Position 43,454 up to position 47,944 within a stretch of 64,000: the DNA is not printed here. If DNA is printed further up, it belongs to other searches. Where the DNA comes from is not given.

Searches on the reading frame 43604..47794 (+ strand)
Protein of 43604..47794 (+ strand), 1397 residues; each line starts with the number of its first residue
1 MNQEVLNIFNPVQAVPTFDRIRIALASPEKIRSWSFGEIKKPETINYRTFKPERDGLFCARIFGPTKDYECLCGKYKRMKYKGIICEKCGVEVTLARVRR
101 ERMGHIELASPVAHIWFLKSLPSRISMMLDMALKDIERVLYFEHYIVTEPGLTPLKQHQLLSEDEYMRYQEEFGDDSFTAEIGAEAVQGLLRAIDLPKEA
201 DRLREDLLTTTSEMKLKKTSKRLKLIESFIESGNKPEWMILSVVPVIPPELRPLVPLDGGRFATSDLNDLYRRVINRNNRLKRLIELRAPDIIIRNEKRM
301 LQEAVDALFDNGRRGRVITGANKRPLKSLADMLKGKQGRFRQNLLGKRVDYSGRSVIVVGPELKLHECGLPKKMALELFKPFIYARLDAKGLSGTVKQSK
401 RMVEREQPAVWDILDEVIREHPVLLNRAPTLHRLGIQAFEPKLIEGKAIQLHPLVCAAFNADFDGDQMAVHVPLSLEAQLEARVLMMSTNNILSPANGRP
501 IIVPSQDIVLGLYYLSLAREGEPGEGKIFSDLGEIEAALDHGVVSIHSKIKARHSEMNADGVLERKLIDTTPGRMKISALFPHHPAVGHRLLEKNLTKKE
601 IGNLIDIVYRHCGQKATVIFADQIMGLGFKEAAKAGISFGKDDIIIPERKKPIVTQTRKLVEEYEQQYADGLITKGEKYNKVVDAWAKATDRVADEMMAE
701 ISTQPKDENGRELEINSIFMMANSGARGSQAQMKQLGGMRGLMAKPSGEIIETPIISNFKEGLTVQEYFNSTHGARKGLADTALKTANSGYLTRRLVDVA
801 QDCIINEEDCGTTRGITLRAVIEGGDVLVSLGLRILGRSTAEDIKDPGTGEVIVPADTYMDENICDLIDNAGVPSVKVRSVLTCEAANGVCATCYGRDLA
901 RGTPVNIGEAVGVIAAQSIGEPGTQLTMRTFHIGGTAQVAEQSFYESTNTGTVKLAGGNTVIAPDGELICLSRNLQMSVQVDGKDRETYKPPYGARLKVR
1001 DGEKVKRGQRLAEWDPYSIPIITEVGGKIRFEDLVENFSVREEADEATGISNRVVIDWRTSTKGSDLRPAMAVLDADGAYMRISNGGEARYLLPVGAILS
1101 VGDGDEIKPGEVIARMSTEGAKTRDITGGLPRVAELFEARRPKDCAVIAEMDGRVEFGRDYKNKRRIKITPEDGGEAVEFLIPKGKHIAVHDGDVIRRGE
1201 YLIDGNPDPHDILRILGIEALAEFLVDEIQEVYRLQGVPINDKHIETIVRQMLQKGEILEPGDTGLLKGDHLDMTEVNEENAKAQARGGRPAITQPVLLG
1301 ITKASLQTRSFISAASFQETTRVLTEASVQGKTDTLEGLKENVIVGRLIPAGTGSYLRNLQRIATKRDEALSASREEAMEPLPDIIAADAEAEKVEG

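Call 3: search_protein_families(library=pfam, proteins=[window:43604-47794:+], max_evalue=0.01)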
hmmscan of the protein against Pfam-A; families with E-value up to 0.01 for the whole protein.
window:43604-47794:+ (1397 aa): 9 families
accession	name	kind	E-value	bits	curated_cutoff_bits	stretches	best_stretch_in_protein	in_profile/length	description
PF04997.17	RNA_pol_Rpb1_1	-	4.1e-84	283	39.7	1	18-344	4-312/312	RNA polymerase Rpb1, domain 1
PF04998.22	RNA_pol_Rpb1_5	-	6.3e-74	249.2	28.5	1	762-1268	1-261/267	RNA polymerase Rpb1, domain 5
PF00623.25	RNA_pol_Rpb1_2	-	7.2e-39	134.1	25.3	1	346-487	1-165/166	RNA polymerase Rpb1, domain 2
PF04983.23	RNA_pol_Rpb1_3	-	2.7e-29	102.6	28.9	1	491-644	1-162/162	RNA polymerase Rpb1, domain 3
PF05000.22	RNA_pol_Rpb1_4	-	2.9e-20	72.6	24.8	1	673-759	1-106/107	RNA polymerase Rpb1, domain 4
PF21668.3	RPOC_hybrid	-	8.3e-09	35.6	27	0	1089-1122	42-74/102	DNA-directed RNA polymerase subunit beta', hybrid domain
PF01551.29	Peptidase_M23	-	0.00033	21.2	28.7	0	1098-1123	54-79/96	Peptidase family M23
PF01333.25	Apocytochr_F_C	-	0.0015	19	30.4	0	1160-1203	19-61/118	Apocytochrome F, C-terminal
PF13533.13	Biotin_lipoyl_2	-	0.0072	16.6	29.8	0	1100-1116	15-31/32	Biotin-lipoyl like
